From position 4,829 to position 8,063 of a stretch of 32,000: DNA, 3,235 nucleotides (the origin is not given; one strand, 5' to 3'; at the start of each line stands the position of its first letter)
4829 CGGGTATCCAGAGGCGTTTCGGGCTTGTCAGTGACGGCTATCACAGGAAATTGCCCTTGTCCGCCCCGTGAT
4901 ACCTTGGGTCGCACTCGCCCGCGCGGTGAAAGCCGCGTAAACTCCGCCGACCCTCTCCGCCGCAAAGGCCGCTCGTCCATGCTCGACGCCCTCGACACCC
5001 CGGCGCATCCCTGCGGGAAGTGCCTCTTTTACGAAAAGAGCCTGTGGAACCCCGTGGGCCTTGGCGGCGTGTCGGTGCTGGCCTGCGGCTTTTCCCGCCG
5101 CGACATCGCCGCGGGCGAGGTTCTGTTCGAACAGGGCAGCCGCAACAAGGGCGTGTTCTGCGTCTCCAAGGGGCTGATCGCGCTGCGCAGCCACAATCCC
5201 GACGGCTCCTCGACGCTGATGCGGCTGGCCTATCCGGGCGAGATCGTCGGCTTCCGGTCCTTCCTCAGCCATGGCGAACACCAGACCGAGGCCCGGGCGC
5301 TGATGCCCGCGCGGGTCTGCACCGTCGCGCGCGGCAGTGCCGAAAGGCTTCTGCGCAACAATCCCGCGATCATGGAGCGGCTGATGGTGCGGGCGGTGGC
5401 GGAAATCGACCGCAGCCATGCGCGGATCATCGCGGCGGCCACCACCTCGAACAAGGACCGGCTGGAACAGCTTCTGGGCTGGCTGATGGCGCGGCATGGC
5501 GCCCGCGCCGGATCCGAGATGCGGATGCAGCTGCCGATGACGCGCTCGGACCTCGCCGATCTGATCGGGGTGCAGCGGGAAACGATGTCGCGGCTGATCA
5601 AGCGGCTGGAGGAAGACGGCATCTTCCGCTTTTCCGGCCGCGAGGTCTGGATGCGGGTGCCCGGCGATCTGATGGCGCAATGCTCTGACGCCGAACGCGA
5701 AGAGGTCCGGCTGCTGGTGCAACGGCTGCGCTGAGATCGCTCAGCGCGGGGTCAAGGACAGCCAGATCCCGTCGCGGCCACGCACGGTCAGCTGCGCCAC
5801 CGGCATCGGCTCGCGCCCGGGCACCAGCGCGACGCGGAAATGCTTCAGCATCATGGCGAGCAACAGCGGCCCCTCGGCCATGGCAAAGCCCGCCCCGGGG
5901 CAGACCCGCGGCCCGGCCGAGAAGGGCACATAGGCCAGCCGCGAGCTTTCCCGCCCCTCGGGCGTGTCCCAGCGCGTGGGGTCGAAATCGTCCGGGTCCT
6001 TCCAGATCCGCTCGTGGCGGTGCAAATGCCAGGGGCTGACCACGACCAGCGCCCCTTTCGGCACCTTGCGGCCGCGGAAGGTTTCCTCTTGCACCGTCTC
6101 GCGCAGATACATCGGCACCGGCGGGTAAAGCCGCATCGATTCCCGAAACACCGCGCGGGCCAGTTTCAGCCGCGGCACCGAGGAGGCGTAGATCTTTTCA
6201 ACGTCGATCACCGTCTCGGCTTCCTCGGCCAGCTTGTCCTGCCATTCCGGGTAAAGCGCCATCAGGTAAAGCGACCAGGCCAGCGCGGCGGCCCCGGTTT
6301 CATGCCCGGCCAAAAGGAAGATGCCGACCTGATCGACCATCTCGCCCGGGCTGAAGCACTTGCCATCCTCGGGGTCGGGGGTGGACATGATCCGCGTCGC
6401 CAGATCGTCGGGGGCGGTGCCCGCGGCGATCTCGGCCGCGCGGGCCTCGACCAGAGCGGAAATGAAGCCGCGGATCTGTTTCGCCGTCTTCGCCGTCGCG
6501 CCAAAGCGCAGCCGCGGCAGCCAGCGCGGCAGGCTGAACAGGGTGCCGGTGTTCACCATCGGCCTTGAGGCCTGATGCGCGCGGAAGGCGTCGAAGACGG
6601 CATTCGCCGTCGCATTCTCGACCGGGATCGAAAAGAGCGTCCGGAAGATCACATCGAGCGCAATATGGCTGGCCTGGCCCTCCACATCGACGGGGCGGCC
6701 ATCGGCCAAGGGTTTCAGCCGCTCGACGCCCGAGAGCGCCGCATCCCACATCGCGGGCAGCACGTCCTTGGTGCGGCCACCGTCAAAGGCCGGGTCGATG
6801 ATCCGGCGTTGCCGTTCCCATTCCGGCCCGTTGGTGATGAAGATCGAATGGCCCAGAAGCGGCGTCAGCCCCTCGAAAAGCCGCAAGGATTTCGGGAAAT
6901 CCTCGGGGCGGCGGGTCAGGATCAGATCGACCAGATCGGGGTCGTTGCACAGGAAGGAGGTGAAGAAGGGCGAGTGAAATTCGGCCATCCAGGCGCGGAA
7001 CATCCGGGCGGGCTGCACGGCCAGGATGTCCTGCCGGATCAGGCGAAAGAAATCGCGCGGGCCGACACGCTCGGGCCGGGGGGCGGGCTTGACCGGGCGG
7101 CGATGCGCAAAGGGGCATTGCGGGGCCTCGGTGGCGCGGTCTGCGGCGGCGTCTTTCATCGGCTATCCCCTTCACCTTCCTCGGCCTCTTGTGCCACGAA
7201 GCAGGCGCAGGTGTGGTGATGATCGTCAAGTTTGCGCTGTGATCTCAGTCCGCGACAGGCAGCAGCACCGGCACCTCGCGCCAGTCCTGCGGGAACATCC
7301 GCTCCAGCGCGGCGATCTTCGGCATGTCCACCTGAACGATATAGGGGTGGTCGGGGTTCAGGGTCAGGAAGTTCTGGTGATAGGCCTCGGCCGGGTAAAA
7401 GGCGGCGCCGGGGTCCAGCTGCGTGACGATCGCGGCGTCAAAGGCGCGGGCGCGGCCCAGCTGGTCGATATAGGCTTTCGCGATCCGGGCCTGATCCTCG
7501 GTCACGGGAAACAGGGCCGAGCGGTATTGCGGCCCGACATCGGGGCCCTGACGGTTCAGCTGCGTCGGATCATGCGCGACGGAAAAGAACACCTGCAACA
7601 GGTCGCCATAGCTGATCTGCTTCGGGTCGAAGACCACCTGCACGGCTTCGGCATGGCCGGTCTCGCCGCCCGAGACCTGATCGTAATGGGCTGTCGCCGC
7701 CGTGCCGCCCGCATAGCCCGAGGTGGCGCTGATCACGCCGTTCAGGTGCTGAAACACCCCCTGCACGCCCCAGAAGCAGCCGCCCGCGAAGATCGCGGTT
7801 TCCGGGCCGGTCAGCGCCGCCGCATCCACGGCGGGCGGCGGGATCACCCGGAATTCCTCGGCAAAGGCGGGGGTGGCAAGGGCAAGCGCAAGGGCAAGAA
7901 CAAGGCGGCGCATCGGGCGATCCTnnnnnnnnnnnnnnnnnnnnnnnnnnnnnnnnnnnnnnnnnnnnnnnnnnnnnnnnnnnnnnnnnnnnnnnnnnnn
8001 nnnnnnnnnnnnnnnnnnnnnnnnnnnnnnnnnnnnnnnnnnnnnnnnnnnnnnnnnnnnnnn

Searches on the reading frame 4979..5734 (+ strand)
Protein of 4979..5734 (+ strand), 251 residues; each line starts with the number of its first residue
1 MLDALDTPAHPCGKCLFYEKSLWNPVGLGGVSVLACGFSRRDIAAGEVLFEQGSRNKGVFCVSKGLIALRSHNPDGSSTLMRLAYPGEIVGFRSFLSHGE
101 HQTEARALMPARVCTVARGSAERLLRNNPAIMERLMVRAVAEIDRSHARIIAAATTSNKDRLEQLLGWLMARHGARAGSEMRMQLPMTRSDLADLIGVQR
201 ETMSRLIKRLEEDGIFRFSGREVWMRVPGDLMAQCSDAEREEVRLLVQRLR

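Call 4: search_protein_families(library=pfam, proteins=[window:4979-5734:+], max_evalue=0.01)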
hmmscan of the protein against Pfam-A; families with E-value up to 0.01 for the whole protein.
window:4979-5734:+ (251 aa): 7 families
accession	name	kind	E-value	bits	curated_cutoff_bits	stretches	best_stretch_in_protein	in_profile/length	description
PF00027.35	cNMP_binding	-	6.7e-14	52.1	27.5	1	41-128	2-89/89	Cyclic nucleotide-binding domain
PF13545.12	HTH_Crp_2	-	5e-13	49.3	27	1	165-222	3-58/70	Crp-like helix-turn-helix domain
PF00325.26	Crp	-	4e-09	36.5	21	1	185-214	1-30/32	Bacterial regulatory proteins, crp family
PF25213.1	HVO_A0261_N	-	4.2e-05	23.8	35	1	186-234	24-72/86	HVO_A0261 N-terminal domain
PF01047.28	MarR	-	6.2e-05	23.3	24.6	1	186-215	17-46/59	MarR family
PF12802.13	MarR_2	-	0.00045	20.8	27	1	186-214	19-48/61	MarR family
PF13412.12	HTH_24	-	0.00064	19.7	21.9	1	187-215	18-46/48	Winged helix-turn-helix DNA-binding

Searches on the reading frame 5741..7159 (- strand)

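Call 4: search_protein_families(library=pfam, proteins=[window:5741-7159:-], max_evalue=0.01)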
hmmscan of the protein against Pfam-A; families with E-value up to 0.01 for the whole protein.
window:5741-7159:- (472 aa): 1 family
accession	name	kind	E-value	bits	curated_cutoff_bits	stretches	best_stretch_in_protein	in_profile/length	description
PF00067.27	p450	-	3.1e-75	254.1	22.8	1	69-454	47-445/462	Cytochrome P450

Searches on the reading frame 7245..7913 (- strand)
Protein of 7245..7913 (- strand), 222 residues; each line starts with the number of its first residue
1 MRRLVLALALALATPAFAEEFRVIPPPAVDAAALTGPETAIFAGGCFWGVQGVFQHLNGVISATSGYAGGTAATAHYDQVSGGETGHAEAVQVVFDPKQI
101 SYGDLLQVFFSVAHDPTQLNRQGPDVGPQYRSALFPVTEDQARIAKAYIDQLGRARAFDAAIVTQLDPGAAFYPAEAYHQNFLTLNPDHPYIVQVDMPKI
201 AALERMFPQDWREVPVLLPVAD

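Call 4: search_protein_families(library=pfam, proteins=[window:7245-7913:-], max_evalue=0.01)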
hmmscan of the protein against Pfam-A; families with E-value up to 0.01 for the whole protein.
window:7245-7913:- (222 aa): 1 family
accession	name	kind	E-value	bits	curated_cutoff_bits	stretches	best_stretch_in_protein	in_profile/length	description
PF01625.27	PMSR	-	1.7e-56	191.2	23.7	1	39-191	1-151/153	Peptide methionine sulfoxide reductase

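Call 5: search_protein_families(library=ncbifam, proteins=[window:7245-7913:-], max_evalue=0.01)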
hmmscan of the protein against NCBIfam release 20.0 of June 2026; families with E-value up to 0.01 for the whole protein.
window:7245-7913:- (222 aa): 5 families
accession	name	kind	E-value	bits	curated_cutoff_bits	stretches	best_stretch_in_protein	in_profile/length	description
NF004042.0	PRK05550.1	equivalog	6.9e-58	196.1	330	1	35-192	132-285/293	bifunctional methionine sulfoxide reductase B/A protein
TIGR00401.1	msrA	equivalog_domain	5e-50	169.8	108.1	1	38-189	1-151/153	peptide-methionine (S)-S-oxide reductase MsrA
NF010625.0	PRK14018.1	equivalog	2.5e-37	128.6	522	1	39-189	200-346/521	bifunctional peptide-methionine (S)-S-oxide reductase MsrA/peptide-methionine (R)-S-oxide reductase MsrB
NF004038.0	PRK05528.1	equivalog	4.4e-26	91.8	200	1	39-190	3-144/157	peptide-methionine (S)-S-oxide reductase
NF041383.1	Trx_VPGUxxT_two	exception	1.1e-05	25.2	275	1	34-108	142-199/287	VPGUxxT family thioredoxin-like (seleno)protein, type 2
